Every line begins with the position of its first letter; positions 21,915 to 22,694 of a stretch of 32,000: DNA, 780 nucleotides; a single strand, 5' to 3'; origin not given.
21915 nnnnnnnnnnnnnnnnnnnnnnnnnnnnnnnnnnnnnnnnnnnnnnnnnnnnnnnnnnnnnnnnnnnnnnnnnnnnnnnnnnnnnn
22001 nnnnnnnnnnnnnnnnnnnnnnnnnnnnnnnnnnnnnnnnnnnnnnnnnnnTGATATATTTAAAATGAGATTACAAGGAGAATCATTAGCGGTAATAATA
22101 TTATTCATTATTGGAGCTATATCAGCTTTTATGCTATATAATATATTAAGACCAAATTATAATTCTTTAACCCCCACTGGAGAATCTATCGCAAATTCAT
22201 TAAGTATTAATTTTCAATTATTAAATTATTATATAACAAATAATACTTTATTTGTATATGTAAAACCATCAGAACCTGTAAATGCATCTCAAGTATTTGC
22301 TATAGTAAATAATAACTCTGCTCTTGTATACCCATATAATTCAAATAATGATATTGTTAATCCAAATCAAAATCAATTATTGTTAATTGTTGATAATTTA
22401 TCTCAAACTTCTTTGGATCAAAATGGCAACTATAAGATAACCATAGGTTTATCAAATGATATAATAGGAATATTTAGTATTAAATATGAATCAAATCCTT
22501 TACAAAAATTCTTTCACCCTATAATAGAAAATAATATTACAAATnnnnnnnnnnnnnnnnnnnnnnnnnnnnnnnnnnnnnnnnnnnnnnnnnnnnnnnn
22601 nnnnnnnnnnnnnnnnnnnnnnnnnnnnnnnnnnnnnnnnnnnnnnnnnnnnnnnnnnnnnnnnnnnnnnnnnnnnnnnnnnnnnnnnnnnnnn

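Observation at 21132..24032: Three-gene pilin-like operon ending in a 655-aa pilin-adhesin fusion, with no assembly ATPase or platform genes nearby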

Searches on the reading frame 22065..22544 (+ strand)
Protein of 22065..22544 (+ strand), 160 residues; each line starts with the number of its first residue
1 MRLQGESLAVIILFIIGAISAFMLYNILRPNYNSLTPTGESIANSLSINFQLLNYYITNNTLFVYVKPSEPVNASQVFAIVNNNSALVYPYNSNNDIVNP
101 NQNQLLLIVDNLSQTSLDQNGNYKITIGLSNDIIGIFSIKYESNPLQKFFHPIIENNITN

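Call 57: search_protein_representatives(alignment_id=A3)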
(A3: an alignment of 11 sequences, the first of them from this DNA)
Query: 11 sequences, 160 profile positions. Proteins with E-value up to 0.001 (for the whole library): 11; up to 1e-10: 5; up to 1e-30: 5. The best 11 are listed.
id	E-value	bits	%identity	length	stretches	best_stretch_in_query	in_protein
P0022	1.1e-80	285.2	-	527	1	1-160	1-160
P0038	1.8e-78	278.0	-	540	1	1-159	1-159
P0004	2.1e-78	277.9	-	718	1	1-159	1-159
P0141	2.1e-77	274.6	-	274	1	1-159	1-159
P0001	3.8e-71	254.2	-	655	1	1-160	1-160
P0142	2.3e-10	56.6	-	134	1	4-112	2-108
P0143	1.9e-07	47.2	-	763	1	7-108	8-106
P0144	2.2e-07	47.0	-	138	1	5-128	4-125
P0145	7.0e-06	42.1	-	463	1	7-109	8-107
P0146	1.3e-05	41.2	-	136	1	7-110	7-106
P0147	2.8e-04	36.9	-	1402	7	102-140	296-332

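Call 58: search_protein_families(library=ncbifam, proteins=[P0142, P0143, P0144, P0145, P0146, window:22065-22544:+], max_evalue=1)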
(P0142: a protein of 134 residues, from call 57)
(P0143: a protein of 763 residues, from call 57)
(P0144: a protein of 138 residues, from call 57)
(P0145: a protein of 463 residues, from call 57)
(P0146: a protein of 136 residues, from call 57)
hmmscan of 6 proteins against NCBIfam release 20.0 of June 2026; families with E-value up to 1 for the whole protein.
P0142 (134 aa): 0 families

P0143 (763 aa): 1 family
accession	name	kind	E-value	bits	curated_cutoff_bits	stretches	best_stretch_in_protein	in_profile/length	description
TIGR04415.1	O_hepto_targRPT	repeat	0.032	14.3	30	0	454-476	15-37/38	strand-loop-strand repeat protein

P0144 (138 aa): 0 families

P0145 (463 aa): 0 families

P0146 (136 aa): 1 family
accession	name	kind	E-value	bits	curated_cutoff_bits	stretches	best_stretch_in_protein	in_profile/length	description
NF009200.0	PRK12548.1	subfamily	0.056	12.8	432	1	63-109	84-129/289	shikimate dehydrogenase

window:22065-22544:+ (160 aa): 0 families

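Call 60: find_encoding_contigs(protein=P0145, flank=10000, max_places=4)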
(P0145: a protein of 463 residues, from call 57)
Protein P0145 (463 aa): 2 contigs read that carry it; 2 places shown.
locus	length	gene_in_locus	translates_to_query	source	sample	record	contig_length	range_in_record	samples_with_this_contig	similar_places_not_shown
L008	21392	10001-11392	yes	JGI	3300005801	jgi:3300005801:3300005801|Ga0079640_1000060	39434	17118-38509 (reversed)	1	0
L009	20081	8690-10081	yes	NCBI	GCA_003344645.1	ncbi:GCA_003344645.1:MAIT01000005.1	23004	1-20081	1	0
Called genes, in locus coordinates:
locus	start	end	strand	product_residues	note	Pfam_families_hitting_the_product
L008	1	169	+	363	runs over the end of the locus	?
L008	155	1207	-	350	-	PF00534:Glycos_transf_1, PF13692:Glyco_trans_1_4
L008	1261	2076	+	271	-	PF02475:TRM5-TYW2_MTfase (weak), PF05050:Methyltransf_21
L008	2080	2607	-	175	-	PF01965:DJ-1_PfpI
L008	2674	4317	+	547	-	-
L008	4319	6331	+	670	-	PF01261:AP_endonuc_2 (faint)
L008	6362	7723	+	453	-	PF00344:SecY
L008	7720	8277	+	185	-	-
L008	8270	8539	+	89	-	PF01199:Ribosomal_L34e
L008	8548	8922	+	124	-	-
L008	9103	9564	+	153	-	PF01917:Flagellin_arch-type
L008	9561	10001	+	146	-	-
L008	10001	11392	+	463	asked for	PF10102:DUF2341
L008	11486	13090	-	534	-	PF08323:Glyco_transf_5 (weak), PF00343:Phosphorylase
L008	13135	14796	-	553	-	PF00587:tRNA-synt_2b, PF03129:HGTP_anticodon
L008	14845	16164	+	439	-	PF00753:Lactamase_B, PF12706:Lactamase_B_2, PF22505:RNase_J_b_CASP, PF07521:RMMBL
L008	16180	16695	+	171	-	-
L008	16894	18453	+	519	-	PF00437:T2SSE, PF27713:UCP018868 (weak)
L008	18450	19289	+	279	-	PF00482:T2SSF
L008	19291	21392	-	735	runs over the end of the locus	PF00009:GTP_EFTU, PF22042:EF-G_D2, PF03144:GTP_EFTU_D2, PF14492:EFG_III, PF03764:EFG_IV, PF00679:EFG_C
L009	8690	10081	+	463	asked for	PF10102:DUF2341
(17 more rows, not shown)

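Call 61: find_encoding_contigs(protein=P0143, flank=10000, max_places=4)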
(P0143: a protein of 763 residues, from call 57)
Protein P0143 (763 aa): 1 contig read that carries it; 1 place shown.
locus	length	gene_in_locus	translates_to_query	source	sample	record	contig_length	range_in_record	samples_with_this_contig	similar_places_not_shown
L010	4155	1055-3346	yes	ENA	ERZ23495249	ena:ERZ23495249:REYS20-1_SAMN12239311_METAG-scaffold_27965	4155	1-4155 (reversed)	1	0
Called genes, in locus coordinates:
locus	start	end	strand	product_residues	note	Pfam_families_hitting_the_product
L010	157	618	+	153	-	PF01917:Flagellin_arch-type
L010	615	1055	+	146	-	-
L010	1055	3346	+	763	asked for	PF10102:DUF2341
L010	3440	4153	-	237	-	?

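Call 73: search_protein_families(library=ncbifam, proteins=[L008:16894-18450:+, L008:18450-19286:+, L008:16180-16692:+, L008:9103-9561:+, L008:9561-9998:+, L008:10001-11389:+, L008:8548-8919:+, L008:7720-8274:+], max_evalue=0.01)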
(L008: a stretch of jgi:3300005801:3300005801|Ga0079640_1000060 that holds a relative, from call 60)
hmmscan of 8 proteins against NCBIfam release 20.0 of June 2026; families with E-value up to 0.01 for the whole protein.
L008:16894-18450:+ (519 aa): 18 families
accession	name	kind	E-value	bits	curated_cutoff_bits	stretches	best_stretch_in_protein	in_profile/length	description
NF058587.1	archaellum_moto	equivalog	7.4e-111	371.5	550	1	17-508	8-518/527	archaellum flagellar ATPase motor FlaI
NF053672.1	bindosome_BasE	exception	1.6e-61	208.6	1000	1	60-510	63-510/512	bindosome assembly system ATPase subunit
TIGR03819.1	heli_sec_ATPase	hypoth_equivalog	1.1e-45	156.4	373.15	1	107-389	21-299/340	TadA family conjugal transfer-associated ATPase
TIGR02788.1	VirB11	equivalog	1.4e-38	132.7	249.95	2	254-387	132-262/308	P-type DNA transfer ATPase VirB11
TIGR02782.1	TrbB_P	equivalog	9.8e-37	126.9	304.55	1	161-428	33-294/303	P-type conjugative transfer ATPase TrbB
NF010475.0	PRK13900.1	equivalog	5.2e-31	107.9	389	2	253-387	147-279/333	type IV secretion system ATPase VirB11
NF010469.0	PRK13894.1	subfamily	8.3e-31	107.5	508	1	184-427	68-307/320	conjugal transfer ATPase TrbB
NF010407.0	PRK13833.1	subfamily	2.9e-26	92.6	499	1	182-429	61-302/323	conjugal transfer protein TrbB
NF010425.0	PRK13851.1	equivalog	8.6e-21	74.2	461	1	232-387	130-280/344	type IV secretion system protein VirB11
NF041000.1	ATPase_ComGA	equivalog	8.1e-17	61.1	300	1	265-388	127-243/267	competence type IV pilus ATPase ComGA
TIGR02533.1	type_II_gspE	equivalog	3.6e-11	42.4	630.25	1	268-387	245-356/486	type II secretion system ATPase GspE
TIGR02525.1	plasmid_TraJ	equivalog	7.6e-11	41.6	368.3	1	270-451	153-337/372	plasmid transfer ATPase TraJ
TIGR01420.1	pilT_fam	subfamily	1.1e-10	41.3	319.1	1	264-387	120-239/343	PilT/PilU family type 4a pilus ATPase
NF053534.1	T4PilAsmATPsTfpB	equivalog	1.4e-10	40.2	850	1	266-388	336-450/584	type IV pilus assembly ATPase TfpB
NF007755.0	PRK10436.1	equivalog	2.3e-10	39.7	617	1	267-388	220-333/465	type II secretion system protein GspE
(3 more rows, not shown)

L008:18450-19286:+ (279 aa): 4 families
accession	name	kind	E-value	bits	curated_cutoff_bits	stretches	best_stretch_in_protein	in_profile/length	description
NF004704.2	PRK06041.1-2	equivalog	3.4e-20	72.3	550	1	32-259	13-236/555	archaellar assembly protein ArlJ/FlaJ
NF046075.1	UpsF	equivalog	3.8e-19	68.8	400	1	40-278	32-253/484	membrane pilin protein UpsF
NF004705.1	PRK06041.1-3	equivalog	1.2e-08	34.4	400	1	100-259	3-161/465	archaellar assembly protein ArlJ/FlaJ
NF053673.1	bindosome_BasF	exception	0.00031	19.4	1300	1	48-257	147-356/656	bindosome assembly system membrane anchoring protein BasF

L008:16180-16692:+ (171 aa): 0 families

L008:9103-9561:+ (153 aa): 2 families
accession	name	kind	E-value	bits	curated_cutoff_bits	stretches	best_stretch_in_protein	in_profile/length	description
NF052590.1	ArlF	equivalog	1.2e-12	48.2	110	1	3-136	2-136/137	archaellum stator protein ArlF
NF052591.1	ArlG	equivalog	6e-07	29.6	110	1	8-131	6-137/148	archaellum stator protein ArlG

L008:9561-9998:+ (146 aa): 0 families

L008:10001-11389:+ (463 aa): 0 families

L008:8548-8919:+ (124 aa): 1 family
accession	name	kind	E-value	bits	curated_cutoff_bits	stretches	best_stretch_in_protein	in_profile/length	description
NF003320.0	PRK04333.1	equivalog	6.7e-34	115.9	87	1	1-84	2-86/88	50S ribosomal protein L14e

L008:7720-8274:+ (185 aa): 0 families

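Call 84: search_protein_families(library=pfam, proteins=[P0145, P0143], max_evalue=1)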
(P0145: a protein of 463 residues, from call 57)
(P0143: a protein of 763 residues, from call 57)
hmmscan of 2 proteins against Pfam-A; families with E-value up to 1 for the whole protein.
P0145 (463 aa): 2 families
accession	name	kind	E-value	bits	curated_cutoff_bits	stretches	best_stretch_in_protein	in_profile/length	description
PF10102.14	DUF2341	-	1.4e-24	86.7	23.4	1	187-267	1-82/84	Domain of unknown function (DUF2341)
PF10502.14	Peptidase_S26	-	0.0072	16.7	22.9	1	14-104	7-93/168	Signal peptidase, peptidase S26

P0143 (763 aa): 2 families
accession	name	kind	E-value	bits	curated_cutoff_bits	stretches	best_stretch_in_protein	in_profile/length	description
PF10102.14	DUF2341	-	4.8e-38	129.9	23.4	2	508-568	12-73/84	Domain of unknown function (DUF2341)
PF13964.12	Kelch_6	-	0.13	12.8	25.3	0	470-485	13-32/50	Kelch motif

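Call 99: search_solved_structures(query=A5, max_evalue=10)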
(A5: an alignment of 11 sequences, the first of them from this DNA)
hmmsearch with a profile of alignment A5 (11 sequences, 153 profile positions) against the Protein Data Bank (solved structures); distinct sequences matched with E-value up to 10: 2.
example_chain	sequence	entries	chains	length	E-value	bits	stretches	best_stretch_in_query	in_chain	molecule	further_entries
7ofq_B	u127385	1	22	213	1.1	12.3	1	7-93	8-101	Archaellin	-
5fce_A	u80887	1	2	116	1.4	12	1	51-79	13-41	LPXTG family cell surface protein Fms2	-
